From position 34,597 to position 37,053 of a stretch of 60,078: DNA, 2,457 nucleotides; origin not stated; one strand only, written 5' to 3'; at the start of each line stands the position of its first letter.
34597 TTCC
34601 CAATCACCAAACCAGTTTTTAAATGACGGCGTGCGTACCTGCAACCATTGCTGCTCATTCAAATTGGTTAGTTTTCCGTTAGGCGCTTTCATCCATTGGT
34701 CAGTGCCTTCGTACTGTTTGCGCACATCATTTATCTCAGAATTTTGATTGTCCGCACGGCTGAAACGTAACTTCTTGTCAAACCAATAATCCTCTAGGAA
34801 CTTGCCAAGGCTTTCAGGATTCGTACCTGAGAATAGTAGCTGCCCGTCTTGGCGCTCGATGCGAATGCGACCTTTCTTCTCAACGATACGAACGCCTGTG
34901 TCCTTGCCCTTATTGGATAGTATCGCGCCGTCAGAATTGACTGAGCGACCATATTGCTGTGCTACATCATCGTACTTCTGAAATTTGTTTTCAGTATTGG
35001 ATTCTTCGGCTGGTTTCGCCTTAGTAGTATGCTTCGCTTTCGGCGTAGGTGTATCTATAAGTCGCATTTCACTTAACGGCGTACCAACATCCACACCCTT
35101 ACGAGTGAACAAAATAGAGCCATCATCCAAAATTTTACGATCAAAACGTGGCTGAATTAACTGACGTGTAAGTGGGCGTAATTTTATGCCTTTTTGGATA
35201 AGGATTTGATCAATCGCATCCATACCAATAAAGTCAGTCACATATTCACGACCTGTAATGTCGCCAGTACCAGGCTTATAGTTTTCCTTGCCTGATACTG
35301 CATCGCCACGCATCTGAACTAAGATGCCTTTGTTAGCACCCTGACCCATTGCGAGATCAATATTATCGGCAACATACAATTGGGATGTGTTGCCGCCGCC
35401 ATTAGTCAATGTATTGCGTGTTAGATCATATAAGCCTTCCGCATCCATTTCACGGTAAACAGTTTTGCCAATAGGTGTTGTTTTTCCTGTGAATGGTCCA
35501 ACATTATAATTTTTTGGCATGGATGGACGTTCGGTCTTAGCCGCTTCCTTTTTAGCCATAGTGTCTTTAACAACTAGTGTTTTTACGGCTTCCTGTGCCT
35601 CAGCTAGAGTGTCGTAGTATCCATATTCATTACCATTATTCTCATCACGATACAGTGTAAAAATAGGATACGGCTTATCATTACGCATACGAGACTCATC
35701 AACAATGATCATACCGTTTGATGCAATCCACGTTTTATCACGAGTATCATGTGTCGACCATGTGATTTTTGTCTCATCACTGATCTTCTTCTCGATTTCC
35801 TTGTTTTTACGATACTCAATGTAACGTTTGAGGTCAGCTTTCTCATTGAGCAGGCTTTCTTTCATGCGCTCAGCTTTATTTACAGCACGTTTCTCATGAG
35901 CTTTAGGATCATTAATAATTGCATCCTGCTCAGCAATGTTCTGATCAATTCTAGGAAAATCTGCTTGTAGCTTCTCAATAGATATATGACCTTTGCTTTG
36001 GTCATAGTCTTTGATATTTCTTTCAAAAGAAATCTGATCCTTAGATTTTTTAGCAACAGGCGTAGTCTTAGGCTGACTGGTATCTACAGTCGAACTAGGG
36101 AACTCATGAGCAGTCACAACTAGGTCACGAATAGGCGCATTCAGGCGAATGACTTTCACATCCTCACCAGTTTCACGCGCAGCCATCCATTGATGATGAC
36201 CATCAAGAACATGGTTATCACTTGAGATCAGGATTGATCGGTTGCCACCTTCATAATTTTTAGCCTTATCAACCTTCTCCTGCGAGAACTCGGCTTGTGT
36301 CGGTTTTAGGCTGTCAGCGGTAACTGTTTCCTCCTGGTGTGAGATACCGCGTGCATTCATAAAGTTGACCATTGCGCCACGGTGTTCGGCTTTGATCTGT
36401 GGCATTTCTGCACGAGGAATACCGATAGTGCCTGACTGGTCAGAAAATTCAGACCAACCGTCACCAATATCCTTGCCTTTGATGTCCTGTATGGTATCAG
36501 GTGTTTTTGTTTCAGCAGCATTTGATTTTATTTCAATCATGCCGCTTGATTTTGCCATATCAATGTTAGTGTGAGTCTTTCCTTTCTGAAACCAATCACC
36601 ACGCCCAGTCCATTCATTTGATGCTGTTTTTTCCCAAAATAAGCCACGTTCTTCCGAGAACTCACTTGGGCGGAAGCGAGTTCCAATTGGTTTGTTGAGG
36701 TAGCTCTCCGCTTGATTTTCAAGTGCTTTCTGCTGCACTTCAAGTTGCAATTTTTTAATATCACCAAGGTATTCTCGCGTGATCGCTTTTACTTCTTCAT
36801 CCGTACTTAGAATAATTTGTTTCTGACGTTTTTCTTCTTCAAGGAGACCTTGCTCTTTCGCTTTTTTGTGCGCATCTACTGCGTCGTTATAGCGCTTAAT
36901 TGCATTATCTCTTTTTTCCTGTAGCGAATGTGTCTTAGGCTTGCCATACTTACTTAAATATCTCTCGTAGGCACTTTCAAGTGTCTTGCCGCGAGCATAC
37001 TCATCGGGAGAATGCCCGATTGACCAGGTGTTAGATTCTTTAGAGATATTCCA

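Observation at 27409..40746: Single 4,445-aa polyvalent protein occupying 22 percent of the genome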

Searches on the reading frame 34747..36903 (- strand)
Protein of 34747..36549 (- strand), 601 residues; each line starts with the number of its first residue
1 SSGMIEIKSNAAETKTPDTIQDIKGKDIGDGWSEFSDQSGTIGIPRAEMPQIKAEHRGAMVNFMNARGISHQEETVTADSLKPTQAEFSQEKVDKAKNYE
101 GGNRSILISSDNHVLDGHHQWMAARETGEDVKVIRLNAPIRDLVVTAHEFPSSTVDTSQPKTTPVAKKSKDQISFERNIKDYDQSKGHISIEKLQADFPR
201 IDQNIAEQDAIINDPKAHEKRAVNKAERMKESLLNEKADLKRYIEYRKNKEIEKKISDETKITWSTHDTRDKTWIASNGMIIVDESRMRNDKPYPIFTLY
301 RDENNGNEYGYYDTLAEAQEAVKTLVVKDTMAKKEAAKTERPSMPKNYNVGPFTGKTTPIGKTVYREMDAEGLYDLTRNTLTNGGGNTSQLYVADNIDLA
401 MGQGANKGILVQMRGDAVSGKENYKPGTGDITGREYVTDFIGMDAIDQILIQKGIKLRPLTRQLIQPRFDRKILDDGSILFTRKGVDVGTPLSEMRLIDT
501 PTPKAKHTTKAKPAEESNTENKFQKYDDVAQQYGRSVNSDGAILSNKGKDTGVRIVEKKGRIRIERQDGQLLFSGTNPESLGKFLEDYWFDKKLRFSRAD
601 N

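Call 11: search_protein_families(library=pfam, proteins=[window:35104-36903:-], max_evalue=1)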
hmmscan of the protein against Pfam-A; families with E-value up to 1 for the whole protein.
window:35104-36903:- (600 aa): 0 families

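Call 23: find_homologous_proteins(query=window:34747-36549:-, max_evalue=0.001)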
Query window:34747-36549:- (601 aa): 112 proteins with E <= 0.001 among 8000 candidates.
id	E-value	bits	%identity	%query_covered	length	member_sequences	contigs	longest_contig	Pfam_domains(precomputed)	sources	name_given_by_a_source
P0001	3.3e-64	236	55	36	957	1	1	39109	-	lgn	-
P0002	6.3e-64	235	69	26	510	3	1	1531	-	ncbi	ncbi:hypothetical protein ACEPTU_31755, partial [Pseudomonas aeruginosa]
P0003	2.7e-63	232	64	30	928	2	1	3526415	-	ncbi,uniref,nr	ncbi:hypothetical protein [Oryzomicrobium terrae]|uniref:hypothetical protein n=1 Tax=Oryzomicrobium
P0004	5.7e-63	231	77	22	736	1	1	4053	-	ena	-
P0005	5.0e-62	228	76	22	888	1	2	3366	-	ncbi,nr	ncbi:MAG: hypothetical protein KAY12_02875, partial [Arenimonas sp.]|nr:hypothetical protein [Arenim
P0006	5.1e-62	228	78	21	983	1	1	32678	-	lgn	-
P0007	5.7e-59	218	75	22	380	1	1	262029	-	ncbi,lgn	-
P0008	3.7e-53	199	64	24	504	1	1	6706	-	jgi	jgi:hypothetical protein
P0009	2.4e-52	196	67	22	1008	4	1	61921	-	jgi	-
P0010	9.9e-52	194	53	31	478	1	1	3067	-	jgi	jgi:hypothetical protein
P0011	1.7e-50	190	68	22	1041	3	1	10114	-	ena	-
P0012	1.8e-49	187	61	26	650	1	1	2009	-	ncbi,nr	ncbi:MAG TPA: hypothetical protein VEA39_00235, partial [Methylophilaceae bacterium]|nr:hypothetical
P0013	3.3e-49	186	80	18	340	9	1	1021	-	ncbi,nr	ncbi:hypothetical protein P3415_006617, partial [Pseudomonas aeruginosa]|nr:hypothetical protein [Ps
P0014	5.0e-49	185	70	21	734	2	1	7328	-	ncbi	ncbi:MAG: hypothetical protein ACKVIS_20690, partial [Pseudomonadales bacterium]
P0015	1.1e-48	184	69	20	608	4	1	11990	-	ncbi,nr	ncbi:MAG: hypothetical protein IPL76_11120, partial [Gemmatimonadetes bacterium]|nr:hypothetical pro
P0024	2.7e-46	176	68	21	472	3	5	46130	PF18763.8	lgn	-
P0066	6.3e-38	149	51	24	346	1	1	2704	PF18763.8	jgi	jgi:hypothetical protein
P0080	2.7e-36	143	50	25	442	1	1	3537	PF18763.8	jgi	-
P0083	5.7e-34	136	56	21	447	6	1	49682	PF18763.8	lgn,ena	-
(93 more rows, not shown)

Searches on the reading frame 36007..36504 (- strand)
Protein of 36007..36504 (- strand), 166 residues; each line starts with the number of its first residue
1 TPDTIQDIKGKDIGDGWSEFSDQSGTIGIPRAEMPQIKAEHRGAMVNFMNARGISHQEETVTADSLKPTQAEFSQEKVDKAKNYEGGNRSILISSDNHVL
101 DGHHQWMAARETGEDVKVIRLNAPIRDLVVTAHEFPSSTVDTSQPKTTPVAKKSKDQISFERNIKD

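Call 27: search_solved_structures(query=A1, max_evalue=10, show_alignments=2)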
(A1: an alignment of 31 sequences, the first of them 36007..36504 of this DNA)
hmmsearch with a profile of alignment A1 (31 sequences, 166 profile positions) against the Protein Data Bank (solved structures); distinct sequences matched with E-value up to 10: 4.
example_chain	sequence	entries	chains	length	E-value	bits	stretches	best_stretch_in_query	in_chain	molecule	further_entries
5k3w_A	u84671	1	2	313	0.076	16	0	40-83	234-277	CpuTA1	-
5h7a_C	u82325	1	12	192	0.81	12.7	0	32-73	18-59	Immunoglobulin G-binding protein A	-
5h79_D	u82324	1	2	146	0.98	12.4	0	33-73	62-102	Immunoglobulin G-binding protein A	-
5h7b_A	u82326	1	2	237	1.3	12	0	32-73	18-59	Immunoglobulin G-binding protein A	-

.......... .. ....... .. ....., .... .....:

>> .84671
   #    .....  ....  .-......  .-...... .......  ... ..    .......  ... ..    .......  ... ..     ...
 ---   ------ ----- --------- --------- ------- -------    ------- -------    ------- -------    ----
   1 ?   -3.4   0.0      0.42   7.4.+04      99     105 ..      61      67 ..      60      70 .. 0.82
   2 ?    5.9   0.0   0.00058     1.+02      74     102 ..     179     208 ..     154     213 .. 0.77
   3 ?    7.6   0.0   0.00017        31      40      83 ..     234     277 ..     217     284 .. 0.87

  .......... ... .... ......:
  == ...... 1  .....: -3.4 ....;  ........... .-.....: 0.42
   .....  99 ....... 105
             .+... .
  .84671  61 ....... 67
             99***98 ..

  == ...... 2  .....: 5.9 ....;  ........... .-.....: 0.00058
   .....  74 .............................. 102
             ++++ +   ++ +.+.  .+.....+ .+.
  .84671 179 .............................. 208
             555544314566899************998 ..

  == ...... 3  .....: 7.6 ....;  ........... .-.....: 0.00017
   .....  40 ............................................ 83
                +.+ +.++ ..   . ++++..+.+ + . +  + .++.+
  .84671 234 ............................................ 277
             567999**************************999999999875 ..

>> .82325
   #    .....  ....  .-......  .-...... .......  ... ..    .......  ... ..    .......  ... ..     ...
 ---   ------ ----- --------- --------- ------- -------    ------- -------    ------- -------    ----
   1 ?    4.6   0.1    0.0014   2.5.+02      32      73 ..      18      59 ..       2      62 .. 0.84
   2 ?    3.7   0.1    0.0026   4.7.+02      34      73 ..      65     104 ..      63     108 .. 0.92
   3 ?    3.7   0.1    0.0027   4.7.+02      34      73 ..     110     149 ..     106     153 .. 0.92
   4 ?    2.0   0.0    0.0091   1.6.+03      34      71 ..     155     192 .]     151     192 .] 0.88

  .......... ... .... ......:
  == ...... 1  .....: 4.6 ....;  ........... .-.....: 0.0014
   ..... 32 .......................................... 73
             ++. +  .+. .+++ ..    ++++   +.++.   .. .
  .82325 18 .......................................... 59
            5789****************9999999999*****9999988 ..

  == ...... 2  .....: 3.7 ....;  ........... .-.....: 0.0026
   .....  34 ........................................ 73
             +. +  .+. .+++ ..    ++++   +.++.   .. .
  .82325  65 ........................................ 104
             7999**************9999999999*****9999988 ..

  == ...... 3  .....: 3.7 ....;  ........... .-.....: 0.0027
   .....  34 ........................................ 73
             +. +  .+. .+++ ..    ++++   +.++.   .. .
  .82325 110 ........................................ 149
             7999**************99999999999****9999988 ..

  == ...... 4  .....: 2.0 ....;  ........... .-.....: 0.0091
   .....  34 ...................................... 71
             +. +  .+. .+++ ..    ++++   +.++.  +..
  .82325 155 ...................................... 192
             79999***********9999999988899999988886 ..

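Call 28: search_protein_families(library=pfam, alignment_id=A1, max_evalue=1)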
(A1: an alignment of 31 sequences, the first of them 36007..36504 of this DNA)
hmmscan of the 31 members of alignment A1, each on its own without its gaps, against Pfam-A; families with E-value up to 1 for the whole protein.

A. member 1, window:36007-36504:- (166 aa): 0 families

B. families by the number of members that match (of 31 scanned): 9 families
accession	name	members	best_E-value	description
PF08857.17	ParBc_2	4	0.0024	Putative ParB-like nuclease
PF23521.1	YKL023C-A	2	0.016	YKL023C-A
PF22106.1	NGO1945_C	1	0.0025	NGO1945 C-terminal domain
PF02496.21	ABA_WDS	1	0.12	ABA/WDS induced protein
PF04695.18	Pex14_N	1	0.12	Pex14 N-terminal domain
PF11796.13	DUF3323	1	0.15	Protein of unknown function N-terminus (DUF3323)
PF22271.1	DUF6955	1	0.16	Family of unknown function (DUF6955)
PF23953.1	TPR_COPA_B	1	0.19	COPA/B TPR domain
PF13417.12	GST_N_3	1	0.21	Glutathione S-transferase, N-terminal domain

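Call 38: predict_structure(alignment_id=A1)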
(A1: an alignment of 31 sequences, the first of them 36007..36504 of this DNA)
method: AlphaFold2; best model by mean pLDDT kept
length: 166 residues; sequences in the alignment: 31
mean_pLDDT: 88.8   pTM: 0.79
mean pLDDT of the five models: 88.8, 88.7, 87.8, 87.3, 86.4
residues with pLDDT >= 90: 124; 70-90: 16; 50-70: 24; < 50: 2
segments of 3 or more residues with pLDDT < 50: none
pLDDT, mean of each block of 10 residues (from residue 1): 70 96 96 92 96 98 97 97 90 98 96 96 98 91 62 59 70
secondary structure, 60 per line:
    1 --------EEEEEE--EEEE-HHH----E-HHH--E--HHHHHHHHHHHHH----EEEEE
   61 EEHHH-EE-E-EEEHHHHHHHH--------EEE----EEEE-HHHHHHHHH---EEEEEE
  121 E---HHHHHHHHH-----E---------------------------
elements in order: E9-14 E17-20 H39-51 E56-62 E72-74 H75-82 E91-93 E98-101 H103-111 E115-121 H125-133

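Call 42: fold_search(model_id=the predicted structure, library=pdb)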
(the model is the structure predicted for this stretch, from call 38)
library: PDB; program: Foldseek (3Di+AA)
matches with E <= 10: 56; with E <= 0.001: 0
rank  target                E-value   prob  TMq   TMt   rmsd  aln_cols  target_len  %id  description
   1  5k5d_B                5.9e-03  1.00  0.39  0.27   3.4        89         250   17  Structure of the C2221 form of Pnob8-like ParB-N domain (released 2016-06-15)
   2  5k5a                  9.1e-03  1.00  0.33  0.21   5.9        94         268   14  Structure of the pNOB8-like ParB N-domain (released 2016-06-15)
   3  7ol9_B                1.3e-02  1.00  0.40  0.33   2.7        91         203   14  Crystal structure of C-terminally truncated Bacillus subtilis nucleoid occlusion protein (Noc) complexed to the Noc-bi (released 2022-03-09)
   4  5k5d_C                1.7e-02  1.00  0.38  0.26   3.8        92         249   15  Structure of the C2221 form of Pnob8-like ParB-N domain (released 2016-06-15)
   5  5k5d_A                1.8e-02  0.99  0.33  0.22   5.9        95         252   13  Structure of the C2221 form of Pnob8-like ParB-N domain (released 2016-06-15)
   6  6sdk_A                9.6e-02  0.98  0.39  0.33   3.0        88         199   16  Crystal structure of bacterial ParB dimer bound to CDP (released 2019-10-23)
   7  2hwj_F                1.1e-01  0.97  0.36  0.32   4.0        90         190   21  Crystal structure of protein Atu1540 from Agrobacterium tumefaciens (released 2006-08-29)
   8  2hwj_B                1.3e-01  0.96  0.36  0.33   3.9        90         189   21  Crystal structure of protein Atu1540 from Agrobacterium tumefaciens (released 2006-08-29)
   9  2hwj_D                2.0e-01  0.82  0.34  0.31   4.5        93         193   19  Crystal structure of protein Atu1540 from Agrobacterium tumefaciens (released 2006-08-29)
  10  1xw4                  2.6e-01  0.84  0.36  0.51   4.6        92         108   14  Crystal Structure of Human Sulfiredoxin (Srx) in Complex with ADP (released 2005-05-24)
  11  3cyi                  3.7e-01  0.63  0.31  0.46   4.4        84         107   13  Crystal Structure of Human Sulfiredoxin (Srx) in Complex with ATP:Mg2+ (released 2008-07-01)
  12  1xw3                  4.0e-01  0.66  0.35  0.49   4.2        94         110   14  Crystal Structure of Human Sulfiredoxin (Srx) (released 2005-05-24)
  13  6sdk_B                4.5e-01  0.77  0.37  0.32   3.2        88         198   16  Crystal structure of bacterial ParB dimer bound to CDP (released 2019-10-23)
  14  4piw_D                1.8e+00  0.06  0.17  0.09  12.0       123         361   10  Crystal structure of sugar aminotransferase WecE from Escherichia coli K-12 (released 2014-07-16)
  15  9uzd_A                2.1e+00  0.04  0.18  0.14  10.3       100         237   12  Crystal structure of Kasokero virus cap- snatching endonuclease (E668A mutant) (released 2025-12-31)
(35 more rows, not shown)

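Call 77: fold_search(model_id=the predicted structure, library=viral)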
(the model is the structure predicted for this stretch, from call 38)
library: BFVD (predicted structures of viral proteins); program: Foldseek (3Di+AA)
matches with E <= 10: 196; with E <= 0.001: 24
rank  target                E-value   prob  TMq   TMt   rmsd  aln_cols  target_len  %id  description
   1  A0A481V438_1          9.2e-23  1.00  0.82  0.16   2.0       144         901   72  (no name in the UniProt tables at hand)
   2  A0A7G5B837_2          4.6e-18  1.00  0.75  0.12   1.7       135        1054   48  Uncharacterized protein [Ralstonia phage Alix]
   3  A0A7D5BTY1            5.2e-18  1.00  0.76  0.11  11.9       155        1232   44  (no name in the UniProt tables at hand)
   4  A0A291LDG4            4.3e-12  1.00  0.68  0.81   1.2       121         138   32  ParB/Sulfiredoxin domain-containing protein [Aeromonas phage AS-szw]
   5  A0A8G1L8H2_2          2.6e-11  1.00  0.52  0.07   2.3        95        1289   64  (no name in the UniProt tables at hand)
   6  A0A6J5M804            2.0e-10  1.00  0.66  0.33   1.3       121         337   27  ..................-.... domain-containing protein [uncultured Caudovirales phage]
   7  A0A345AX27            3.9e-10  1.00  0.65  0.42   8.4       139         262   23  (no name in the UniProt tables at hand)
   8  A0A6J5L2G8            6.8e-10  1.00  0.65  0.36   2.2       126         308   32  ParB/Sulfiredoxin [uncultured Caudovirales phage]
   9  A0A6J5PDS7            1.2e-09  1.00  0.63  0.25   3.1       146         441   23  ParB/Sulfiredoxin [uncultured Caudovirales phage]
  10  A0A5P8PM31            2.4e-09  1.00  0.65  0.80   1.8       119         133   28  ParB/Sulfiredoxin domain-containing protein [Stenotrophomonas phage Moby]
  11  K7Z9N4                2.5e-09  1.00  0.64  0.71   2.5       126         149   25  ParB/Sulfiredoxin domain-containing protein [Serratia phage phiMAM1]
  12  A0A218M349            4.1e-09  1.00  0.68  0.58   2.1       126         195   28  ParB/Sulfiredoxin domain-containing protein [Acidovorax phage ACP17]
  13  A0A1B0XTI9            4.7e-09  1.00  0.64  0.15   3.6       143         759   27  (no name in the UniProt tables at hand)
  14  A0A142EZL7            1.8e-08  1.00  0.64  0.15   1.9       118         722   30  (no name in the UniProt tables at hand)
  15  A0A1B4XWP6            5.5e-08  1.00  0.62  0.64   2.3       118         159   30  Phage associated [Tenacibaculum phage pT24]
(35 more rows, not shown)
